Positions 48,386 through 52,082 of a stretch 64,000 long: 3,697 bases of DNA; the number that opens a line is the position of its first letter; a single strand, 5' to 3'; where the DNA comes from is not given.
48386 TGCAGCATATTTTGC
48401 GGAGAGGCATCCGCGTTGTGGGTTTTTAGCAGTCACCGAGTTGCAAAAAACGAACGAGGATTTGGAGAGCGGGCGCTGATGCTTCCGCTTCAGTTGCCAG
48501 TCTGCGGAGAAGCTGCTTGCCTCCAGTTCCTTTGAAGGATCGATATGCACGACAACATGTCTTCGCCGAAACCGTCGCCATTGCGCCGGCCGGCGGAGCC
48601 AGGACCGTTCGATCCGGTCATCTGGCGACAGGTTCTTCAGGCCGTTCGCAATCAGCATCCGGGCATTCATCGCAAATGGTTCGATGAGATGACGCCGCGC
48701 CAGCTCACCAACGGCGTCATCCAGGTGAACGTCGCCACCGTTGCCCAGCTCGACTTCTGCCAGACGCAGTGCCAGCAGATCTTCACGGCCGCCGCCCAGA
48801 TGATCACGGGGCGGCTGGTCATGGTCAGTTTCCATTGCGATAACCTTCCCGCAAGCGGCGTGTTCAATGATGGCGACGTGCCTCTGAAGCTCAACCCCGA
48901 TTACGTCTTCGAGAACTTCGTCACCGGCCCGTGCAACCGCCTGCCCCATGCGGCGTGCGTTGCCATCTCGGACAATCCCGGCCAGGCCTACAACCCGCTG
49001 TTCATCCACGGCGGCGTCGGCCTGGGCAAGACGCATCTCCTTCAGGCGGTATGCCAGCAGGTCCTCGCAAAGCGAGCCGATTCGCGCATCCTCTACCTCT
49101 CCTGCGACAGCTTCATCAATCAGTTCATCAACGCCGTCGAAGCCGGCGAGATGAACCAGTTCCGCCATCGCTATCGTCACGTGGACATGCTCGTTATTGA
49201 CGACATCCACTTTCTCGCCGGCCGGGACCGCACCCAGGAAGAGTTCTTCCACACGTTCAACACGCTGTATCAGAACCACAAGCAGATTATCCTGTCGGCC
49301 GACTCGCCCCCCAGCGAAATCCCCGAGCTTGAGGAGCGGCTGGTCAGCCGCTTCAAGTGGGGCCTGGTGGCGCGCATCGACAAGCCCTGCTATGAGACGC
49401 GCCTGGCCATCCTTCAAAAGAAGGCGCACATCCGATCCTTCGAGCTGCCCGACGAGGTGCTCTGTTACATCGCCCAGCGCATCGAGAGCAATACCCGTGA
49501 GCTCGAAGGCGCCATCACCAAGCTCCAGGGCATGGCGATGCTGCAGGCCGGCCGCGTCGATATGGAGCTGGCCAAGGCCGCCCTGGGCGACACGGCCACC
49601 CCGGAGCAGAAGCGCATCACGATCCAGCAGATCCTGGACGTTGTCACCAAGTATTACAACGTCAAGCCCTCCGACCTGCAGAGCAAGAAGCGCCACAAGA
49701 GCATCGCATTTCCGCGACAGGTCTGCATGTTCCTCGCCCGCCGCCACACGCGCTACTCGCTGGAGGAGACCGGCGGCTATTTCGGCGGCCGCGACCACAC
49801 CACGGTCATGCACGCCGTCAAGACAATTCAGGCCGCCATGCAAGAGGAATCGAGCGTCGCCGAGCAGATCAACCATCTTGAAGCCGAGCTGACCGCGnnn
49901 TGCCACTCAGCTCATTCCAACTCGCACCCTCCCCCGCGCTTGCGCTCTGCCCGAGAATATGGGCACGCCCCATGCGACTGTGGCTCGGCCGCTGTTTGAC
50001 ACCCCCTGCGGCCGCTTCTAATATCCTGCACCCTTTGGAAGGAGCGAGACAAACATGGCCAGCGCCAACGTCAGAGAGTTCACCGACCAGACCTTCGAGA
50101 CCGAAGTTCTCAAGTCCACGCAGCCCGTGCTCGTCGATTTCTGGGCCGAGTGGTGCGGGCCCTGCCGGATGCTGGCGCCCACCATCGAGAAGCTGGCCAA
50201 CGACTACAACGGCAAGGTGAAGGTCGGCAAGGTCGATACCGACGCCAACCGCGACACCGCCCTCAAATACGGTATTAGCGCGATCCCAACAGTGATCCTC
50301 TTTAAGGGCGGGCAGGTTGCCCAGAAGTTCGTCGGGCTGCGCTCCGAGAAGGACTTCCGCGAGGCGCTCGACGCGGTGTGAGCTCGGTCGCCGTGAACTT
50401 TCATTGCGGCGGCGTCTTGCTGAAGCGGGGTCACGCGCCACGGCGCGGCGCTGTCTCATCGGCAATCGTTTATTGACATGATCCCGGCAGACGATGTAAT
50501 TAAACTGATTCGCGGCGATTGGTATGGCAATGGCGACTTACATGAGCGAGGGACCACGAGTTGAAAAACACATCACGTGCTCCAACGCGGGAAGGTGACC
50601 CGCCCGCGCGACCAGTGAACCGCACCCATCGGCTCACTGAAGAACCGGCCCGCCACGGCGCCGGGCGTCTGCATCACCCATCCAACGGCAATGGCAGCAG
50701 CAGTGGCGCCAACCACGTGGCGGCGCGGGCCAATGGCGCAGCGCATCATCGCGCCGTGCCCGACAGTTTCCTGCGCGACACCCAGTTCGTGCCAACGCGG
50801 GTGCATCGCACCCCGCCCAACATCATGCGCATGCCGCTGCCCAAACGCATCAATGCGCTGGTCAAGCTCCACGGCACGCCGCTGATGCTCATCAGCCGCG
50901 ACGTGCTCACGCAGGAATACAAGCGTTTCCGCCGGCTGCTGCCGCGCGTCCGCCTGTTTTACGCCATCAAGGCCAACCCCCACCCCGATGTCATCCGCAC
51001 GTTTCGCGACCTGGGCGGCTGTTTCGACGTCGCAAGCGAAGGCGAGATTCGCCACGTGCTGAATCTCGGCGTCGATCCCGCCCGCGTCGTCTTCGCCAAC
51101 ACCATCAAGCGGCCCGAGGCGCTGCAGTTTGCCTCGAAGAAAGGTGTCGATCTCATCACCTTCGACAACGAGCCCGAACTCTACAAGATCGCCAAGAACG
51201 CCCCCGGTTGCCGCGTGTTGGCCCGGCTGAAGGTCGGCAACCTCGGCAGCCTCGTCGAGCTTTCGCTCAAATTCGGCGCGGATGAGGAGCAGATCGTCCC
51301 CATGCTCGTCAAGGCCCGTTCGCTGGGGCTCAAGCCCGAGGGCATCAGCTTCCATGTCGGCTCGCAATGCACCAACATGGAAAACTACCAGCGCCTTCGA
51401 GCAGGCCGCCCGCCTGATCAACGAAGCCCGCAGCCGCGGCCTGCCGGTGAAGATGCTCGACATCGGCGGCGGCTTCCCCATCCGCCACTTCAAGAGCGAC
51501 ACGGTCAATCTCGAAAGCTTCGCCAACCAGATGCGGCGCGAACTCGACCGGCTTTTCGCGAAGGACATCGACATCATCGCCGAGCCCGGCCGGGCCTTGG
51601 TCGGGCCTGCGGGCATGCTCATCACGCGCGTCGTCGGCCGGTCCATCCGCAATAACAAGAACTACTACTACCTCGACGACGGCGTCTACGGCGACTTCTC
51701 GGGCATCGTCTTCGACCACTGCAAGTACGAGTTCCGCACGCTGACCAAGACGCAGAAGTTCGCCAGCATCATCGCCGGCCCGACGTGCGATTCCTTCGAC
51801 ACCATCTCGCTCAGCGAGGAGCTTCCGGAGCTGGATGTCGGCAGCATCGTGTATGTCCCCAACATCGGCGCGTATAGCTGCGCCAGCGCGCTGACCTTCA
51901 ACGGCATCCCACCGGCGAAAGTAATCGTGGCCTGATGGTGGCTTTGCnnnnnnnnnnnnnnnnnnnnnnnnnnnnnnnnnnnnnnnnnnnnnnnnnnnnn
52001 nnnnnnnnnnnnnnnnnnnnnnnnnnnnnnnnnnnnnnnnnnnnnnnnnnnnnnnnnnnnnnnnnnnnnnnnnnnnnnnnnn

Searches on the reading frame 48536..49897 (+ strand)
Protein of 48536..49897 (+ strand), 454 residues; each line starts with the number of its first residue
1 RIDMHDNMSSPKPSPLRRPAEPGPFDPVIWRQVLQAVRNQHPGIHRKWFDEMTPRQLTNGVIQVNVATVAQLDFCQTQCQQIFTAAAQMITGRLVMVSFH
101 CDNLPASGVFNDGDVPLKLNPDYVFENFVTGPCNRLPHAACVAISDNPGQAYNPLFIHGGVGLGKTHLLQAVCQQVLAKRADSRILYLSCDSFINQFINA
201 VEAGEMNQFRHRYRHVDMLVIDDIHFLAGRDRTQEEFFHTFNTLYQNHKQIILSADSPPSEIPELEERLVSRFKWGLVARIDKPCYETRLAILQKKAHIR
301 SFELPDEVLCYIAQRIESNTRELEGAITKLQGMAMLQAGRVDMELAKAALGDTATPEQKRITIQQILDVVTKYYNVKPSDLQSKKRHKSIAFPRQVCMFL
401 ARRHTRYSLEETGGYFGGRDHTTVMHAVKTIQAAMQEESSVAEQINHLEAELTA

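Call 34: search_protein_families(library=pfam, proteins=[window:48536-49897:+], max_evalue=0.001)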
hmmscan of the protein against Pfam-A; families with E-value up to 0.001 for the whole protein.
window:48536-49897:+ (454 aa): 8 families
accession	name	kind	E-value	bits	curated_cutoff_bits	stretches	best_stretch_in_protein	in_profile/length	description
PF00308.24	Bac_DnaA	-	7e-67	225.1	23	1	119-279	1-161/162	Bacterial DnaA ATPAse domain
PF08299.17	Bac_DnaA_C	-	2.1e-28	98.6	31.5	1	363-431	1-69/69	Bacterial dnaA protein helix-turn-helix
PF01695.23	IstB_IS21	-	5.1e-10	39.7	24.1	1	155-254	95-192/238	IstB-like ATP binding protein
PF22688.2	Hda_lid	-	1.8e-08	34.7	27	1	288-337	3-52/65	Hda, lid domain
PF00004.35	AAA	-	1.2e-06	29.5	21.2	1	156-268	2-122/131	ATPase family associated with various cellular activities (AAA)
PF13173.12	AAA_14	-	1.7e-05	25.2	27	1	153-272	3-114/129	AAA domain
PF13401.12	AAA_22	-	0.00013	22.7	27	0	154-191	7-42/130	AAA domain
PF03969.22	AFG1_ATPase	-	0.00021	20.8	27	0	150-176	59-85/361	AFG1-like ATPase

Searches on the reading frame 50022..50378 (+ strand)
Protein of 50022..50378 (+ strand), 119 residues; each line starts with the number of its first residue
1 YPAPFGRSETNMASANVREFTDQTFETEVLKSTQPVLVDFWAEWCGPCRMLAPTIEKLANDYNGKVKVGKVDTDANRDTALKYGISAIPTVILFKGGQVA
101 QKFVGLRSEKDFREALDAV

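Call 34: search_protein_families(library=pfam, proteins=[window:50022-50378:+], max_evalue=0.001)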
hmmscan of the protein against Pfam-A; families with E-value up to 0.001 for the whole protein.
window:50022-50378:+ (119 aa): 7 families
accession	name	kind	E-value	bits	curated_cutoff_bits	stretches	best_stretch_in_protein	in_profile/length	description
PF00085.26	Thioredoxin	-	1e-34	119.1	23.5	1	17-117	2-102/103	Thioredoxin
PF13098.12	Thioredoxin_2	-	1.3e-09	38.8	27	1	31-116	3-104/104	Thioredoxin-like domain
PF13905.12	Thioredoxin_8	-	1.2e-07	32.4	27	1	34-71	2-41/94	Thioredoxin-like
PF14595.12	Thioredoxin_9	-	7e-06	26.4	25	1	28-96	37-106/129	Thioredoxin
PF08534.16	Redoxin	-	0.00011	22.5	26.6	0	33-65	28-61/148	Redoxin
PF00578.27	AhpC-TSA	-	0.00012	22.5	26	1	22-77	15-71/124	AhpC/TSA family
PF13728.12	TraF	-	0.00099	19.4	23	0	37-98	133-203/224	F plasmid transfer operon protein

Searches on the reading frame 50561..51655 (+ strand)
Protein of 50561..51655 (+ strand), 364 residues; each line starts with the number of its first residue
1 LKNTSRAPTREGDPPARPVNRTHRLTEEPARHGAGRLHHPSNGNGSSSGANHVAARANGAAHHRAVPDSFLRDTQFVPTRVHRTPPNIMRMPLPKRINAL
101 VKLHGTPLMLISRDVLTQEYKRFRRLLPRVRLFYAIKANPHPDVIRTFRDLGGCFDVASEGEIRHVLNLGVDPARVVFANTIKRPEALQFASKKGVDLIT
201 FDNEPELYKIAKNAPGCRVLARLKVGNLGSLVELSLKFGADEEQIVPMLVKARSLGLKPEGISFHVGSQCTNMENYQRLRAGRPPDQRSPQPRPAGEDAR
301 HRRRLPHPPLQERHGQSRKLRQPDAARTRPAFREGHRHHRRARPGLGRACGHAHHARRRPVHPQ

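Call 34: search_protein_families(library=pfam, proteins=[window:50561-51655:+], max_evalue=0.001)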
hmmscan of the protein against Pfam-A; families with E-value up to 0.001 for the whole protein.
window:50561-51655:+ (364 aa): 1 family
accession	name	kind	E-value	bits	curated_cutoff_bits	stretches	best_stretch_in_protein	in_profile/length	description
PF02784.22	Orn_Arg_deC_N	-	9.3e-40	137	23.4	1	116-277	4-172/247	Pyridoxal-dependent decarboxylase, pyridoxal binding domain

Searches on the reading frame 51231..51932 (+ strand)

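Call 34: search_protein_families(library=pfam, proteins=[window:51231-51932:+], max_evalue=0.001)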
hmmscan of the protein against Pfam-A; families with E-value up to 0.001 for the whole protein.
window:51231-51932:+ (234 aa): 2 families
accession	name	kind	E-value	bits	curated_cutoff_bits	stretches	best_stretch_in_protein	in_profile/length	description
PF00278.28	Orn_DAP_Arg_deC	-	4.3e-19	69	23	1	126-213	6-95/95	Pyridoxal-dependent decarboxylase, C-terminal sheet domain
PF02784.22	Orn_Arg_deC_N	-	4.3e-13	49.6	23.4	1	53-124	172-246/247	Pyridoxal-dependent decarboxylase, pyridoxal binding domain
